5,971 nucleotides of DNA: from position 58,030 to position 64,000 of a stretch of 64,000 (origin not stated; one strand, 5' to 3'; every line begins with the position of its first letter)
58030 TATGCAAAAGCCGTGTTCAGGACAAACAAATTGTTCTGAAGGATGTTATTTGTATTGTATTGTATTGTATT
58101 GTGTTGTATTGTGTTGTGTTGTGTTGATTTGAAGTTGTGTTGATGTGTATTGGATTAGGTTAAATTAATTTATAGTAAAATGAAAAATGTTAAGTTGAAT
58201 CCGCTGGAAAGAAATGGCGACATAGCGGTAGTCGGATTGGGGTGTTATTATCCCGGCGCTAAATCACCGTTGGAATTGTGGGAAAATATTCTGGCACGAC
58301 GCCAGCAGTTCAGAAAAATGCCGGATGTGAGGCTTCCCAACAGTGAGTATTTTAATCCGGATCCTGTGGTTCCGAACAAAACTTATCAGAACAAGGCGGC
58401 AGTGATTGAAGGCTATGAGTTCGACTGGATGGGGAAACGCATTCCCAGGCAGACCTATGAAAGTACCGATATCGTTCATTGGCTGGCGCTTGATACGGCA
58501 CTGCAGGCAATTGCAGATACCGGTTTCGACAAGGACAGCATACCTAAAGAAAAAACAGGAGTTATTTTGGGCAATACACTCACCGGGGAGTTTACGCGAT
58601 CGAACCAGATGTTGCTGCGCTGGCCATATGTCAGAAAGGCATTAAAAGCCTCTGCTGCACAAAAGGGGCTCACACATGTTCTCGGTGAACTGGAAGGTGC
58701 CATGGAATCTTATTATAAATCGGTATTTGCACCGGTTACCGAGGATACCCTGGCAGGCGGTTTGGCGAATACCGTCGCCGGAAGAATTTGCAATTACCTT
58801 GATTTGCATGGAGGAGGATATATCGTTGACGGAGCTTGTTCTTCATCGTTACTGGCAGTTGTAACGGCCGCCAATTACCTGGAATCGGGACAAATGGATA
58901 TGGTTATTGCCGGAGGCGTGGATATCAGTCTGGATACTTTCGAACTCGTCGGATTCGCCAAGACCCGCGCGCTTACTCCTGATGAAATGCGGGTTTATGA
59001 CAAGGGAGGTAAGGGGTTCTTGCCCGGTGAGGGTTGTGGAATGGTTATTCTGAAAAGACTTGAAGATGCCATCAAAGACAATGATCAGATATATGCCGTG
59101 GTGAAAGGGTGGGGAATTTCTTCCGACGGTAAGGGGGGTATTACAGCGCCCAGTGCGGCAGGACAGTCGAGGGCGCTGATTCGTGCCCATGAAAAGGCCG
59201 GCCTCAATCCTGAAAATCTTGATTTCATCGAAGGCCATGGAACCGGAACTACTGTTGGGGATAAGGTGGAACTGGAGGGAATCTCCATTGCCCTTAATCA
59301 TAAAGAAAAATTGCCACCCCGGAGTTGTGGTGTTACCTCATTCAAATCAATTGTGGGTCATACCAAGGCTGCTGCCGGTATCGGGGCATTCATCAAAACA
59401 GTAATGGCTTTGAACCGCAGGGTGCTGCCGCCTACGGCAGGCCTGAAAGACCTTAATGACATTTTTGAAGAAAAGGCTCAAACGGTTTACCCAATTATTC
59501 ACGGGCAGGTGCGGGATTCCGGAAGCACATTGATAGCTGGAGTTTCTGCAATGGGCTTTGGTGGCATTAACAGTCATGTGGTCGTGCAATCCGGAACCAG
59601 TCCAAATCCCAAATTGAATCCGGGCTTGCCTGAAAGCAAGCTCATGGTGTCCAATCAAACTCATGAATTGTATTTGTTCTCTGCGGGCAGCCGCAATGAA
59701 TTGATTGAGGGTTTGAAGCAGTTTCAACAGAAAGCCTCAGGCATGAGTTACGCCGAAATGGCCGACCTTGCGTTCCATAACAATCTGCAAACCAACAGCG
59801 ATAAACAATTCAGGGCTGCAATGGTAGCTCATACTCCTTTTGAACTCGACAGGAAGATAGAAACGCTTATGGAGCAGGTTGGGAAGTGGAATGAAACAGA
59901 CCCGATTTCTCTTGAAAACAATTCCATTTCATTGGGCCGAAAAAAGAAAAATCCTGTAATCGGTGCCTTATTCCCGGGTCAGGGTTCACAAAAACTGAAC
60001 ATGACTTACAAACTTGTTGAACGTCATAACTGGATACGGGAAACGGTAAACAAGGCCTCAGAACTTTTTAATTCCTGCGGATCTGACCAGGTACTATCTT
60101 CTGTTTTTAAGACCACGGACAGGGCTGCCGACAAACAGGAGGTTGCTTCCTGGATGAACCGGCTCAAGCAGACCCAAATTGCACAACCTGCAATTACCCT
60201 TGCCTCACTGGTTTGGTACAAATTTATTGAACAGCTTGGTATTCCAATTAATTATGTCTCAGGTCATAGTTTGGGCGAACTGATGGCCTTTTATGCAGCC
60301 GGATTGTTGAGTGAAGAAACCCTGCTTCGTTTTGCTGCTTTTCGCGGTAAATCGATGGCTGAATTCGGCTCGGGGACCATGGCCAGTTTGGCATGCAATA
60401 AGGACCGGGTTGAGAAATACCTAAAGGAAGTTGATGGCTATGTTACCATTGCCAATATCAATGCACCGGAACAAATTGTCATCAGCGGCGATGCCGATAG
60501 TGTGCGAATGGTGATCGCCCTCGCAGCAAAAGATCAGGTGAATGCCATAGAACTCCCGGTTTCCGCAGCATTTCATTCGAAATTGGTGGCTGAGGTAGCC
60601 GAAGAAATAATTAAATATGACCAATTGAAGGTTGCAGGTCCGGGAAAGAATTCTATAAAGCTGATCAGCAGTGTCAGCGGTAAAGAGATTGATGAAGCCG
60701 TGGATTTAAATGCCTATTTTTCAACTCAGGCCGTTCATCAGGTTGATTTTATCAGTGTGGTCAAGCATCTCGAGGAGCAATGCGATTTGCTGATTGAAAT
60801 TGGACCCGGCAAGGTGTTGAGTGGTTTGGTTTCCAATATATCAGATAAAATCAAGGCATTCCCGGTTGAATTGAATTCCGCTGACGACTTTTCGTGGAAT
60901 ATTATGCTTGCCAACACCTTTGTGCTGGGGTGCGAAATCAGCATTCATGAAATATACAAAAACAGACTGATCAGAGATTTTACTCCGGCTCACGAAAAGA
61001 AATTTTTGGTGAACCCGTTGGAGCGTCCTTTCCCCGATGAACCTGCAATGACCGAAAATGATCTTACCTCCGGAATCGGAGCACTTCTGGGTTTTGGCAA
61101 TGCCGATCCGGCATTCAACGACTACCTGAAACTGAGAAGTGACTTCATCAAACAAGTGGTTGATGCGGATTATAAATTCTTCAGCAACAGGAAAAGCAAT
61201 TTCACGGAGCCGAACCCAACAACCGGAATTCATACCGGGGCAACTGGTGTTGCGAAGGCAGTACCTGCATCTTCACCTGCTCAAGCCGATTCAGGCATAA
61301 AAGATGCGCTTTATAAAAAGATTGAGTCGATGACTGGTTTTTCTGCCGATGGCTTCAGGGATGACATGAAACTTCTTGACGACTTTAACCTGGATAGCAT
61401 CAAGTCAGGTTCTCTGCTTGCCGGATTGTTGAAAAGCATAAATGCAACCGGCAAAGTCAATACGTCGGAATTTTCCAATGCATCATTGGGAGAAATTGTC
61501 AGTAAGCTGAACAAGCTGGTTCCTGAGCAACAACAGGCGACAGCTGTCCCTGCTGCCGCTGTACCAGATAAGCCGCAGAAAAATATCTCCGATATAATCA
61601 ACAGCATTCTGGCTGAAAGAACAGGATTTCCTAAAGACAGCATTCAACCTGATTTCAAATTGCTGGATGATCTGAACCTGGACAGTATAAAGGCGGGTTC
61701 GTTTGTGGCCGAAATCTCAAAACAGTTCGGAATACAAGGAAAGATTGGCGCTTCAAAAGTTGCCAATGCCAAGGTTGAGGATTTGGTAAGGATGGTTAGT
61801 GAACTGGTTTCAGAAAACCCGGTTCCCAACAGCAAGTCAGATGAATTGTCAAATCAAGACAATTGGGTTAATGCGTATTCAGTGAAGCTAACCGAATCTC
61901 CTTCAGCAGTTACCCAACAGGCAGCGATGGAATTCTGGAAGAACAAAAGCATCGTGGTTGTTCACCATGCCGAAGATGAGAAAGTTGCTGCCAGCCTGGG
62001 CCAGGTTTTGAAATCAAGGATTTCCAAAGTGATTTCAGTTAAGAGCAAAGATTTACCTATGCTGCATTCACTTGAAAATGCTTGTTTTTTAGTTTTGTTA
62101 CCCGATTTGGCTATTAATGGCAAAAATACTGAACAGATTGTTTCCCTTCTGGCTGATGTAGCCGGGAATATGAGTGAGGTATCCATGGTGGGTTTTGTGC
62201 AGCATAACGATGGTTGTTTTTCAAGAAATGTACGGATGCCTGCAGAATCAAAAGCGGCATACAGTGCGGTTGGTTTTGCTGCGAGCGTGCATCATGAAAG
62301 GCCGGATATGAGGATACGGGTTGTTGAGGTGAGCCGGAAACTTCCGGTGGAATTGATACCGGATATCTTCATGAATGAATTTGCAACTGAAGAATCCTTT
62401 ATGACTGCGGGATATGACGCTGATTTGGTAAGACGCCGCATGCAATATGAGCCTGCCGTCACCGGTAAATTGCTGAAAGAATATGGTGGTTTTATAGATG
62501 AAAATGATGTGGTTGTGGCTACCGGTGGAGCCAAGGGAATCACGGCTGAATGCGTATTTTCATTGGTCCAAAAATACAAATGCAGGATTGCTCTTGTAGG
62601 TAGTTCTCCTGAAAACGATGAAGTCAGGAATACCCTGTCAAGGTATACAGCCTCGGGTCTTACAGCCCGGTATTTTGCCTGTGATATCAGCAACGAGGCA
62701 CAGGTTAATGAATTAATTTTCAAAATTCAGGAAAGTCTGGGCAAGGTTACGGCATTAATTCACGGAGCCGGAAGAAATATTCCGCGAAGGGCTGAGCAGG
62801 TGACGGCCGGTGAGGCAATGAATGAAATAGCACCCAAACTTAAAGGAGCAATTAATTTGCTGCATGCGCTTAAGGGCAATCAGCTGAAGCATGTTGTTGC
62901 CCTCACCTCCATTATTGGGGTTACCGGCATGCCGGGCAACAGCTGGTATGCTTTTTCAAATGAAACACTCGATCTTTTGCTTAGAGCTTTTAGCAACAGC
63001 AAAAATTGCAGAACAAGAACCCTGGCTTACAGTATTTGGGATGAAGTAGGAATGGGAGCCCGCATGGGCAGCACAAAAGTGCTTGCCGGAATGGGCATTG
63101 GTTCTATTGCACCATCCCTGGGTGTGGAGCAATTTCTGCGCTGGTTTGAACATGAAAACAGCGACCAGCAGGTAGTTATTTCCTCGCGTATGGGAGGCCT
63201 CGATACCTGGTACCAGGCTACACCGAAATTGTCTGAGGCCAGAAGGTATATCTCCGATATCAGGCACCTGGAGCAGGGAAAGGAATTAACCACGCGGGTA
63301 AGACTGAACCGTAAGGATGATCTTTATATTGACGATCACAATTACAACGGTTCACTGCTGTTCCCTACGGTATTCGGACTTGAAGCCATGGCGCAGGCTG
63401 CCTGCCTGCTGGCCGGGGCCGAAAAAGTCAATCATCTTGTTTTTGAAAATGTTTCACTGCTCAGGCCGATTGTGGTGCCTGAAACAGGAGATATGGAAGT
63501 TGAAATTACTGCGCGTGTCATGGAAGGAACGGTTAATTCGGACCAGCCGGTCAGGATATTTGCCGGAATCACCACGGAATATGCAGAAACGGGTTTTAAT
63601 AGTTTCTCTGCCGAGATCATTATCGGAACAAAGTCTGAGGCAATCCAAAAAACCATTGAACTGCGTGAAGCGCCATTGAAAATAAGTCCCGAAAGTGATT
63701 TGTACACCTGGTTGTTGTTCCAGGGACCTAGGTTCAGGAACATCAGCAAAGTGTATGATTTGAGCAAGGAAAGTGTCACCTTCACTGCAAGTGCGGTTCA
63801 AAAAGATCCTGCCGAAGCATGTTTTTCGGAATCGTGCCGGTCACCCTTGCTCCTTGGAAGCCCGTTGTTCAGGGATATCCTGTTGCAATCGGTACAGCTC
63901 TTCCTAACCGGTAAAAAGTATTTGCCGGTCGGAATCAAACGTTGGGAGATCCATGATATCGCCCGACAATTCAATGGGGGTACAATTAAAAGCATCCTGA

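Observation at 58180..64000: Unlisted megasynthase of more than 1,940 codons: PfaA-like KS-AT-ACP-ACP-KR-DH at the window edge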

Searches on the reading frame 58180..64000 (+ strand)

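Call 4: search_protein_families(library=pfam, proteins=[window:58180-64000:+], max_evalue=0.01)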
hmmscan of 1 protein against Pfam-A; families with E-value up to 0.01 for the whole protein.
window:58180-64000:+ (1940 aa): 10 families
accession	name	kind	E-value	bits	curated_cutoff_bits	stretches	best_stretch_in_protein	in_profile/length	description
PF00109.32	ketoacyl-synt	-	5e-53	180.7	20.8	1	14-297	3-252/252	Beta-ketoacyl synthase, N-terminal domain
PF02801.28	Ketoacyl-synt_C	-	3.4e-33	114.6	20.8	1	305-422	1-118/119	Beta-ketoacyl synthase, C-terminal domain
PF00698.26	Acyl_transf_1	-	2.8e-31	109.6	32.7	1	597-880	3-271/319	Acyl transferase domain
PF08659.16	KR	-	3.9e-26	92.5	22.6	1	1446-1621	4-179/180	KR domain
PF00106.31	adh_short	-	1.8e-14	54.2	26.6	1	1444-1603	2-162/195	short chain dehydrogenase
PF13561.12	adh_short_C2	-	2.3e-09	37.6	27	1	1453-1605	7-158/236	Enoyl-(Acyl carrier protein) reductase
PF21089.3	PKS_DH_N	-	5.6e-09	36.3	27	1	1700-1781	13-91/103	Polyketide synthase dehydratase domain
PF16197.11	KAsynt_C_assoc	-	1.1e-05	26.3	33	1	452-538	26-103/111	Ketoacyl-synthetase C-terminal extension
PF00550.31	PP-binding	-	1.7e-05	25.4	20.8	1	1142-1205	5-66/67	Phosphopantetheine attachment site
PF00108.29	Thiolase_N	-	0.00048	20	26.4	1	216-247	81-112/260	Thiolase, N-terminal domain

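Call 5: search_protein_families(library=ncbifam, proteins=[window:58180-64000:+], max_evalue=0.01)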
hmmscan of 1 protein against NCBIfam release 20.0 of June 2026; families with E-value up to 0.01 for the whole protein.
window:58180-64000:+ (1940 aa): 139 families (the best 25 are shown)
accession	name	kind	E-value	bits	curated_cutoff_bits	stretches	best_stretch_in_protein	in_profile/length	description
TIGR02813.1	omega_3_PfaA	subfamily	1.3e-175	586.1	1010.1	4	14-888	8-880/2582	polyketide-type polyunsaturated fatty acid synthase PfaA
NF045894.1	PKS_plus_SDR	equivalog_domain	7.2e-164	547.5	1740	3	189-927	142-856/1515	type I polyketide synthase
NF041183.1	Pks2_ls1_myc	equivalog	3.3e-90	302.8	2400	3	197-891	150-817/2086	sulfolipid-1 biosynthesis phthioceranic/hydroxyphthioceranic acid synthase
NF040607.1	mycolic_Pks13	equivalog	4e-84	283.1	2100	3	191-480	242-534/1680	polyketide synthase Pks13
TIGR03150.1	fabF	equivalog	3.1e-49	167.8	493.75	1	193-469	134-406/407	beta-ketoacyl-ACP synthase II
NF005589.0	PRK07314.1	subfamily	1.6e-48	165.5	387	1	192-470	136-410/413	beta-ketoacyl-ACP synthase II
TIGR00128.1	fabD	equivalog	3.5e-48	164.6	260.9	1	595-889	4-288/290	ACP S-malonyltransferase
NF005490.0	PRK07103.1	equivalog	2e-41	142.4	445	1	199-470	148-411/414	polyketide beta-ketoacyl:acyl carrier protein synthase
NF004970.0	PRK06333.1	subfamily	3.6e-41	141.4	525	1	195-470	148-420/424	beta-ketoacyl-ACP synthase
TIGR03131.1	malonate_mdcH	equivalog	2.5e-39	135.5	297.9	1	597-899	4-287/297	malonate decarboxylase subunit epsilon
NF058662.1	cispenta_AmcF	equivalog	5e-37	127.8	325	1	208-470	117-368/369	cispentacin biosynthesis acyltransferase subunit AmcF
NF037940.1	PKS_MbtD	equivalog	9.8e-36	123.2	1150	2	581-862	79-347/978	mycobactin polyketide synthase MbtD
NF053555.1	prodigi_MBC_PigJ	equivalog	2.1e-34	118.9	900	1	199-470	492-757/759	prodigiosin MBC biosynthesis protein PigJ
NF037941.1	PKS_NbtC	equivalog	3.5e-34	118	1150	2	593-878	96-374/1027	nocobactin polyketide synthase NbtC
NF004618.0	PRK05952.1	equivalog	1e-33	116.8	455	1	218-470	145-381/384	beta-ketoacyl-ACP synthase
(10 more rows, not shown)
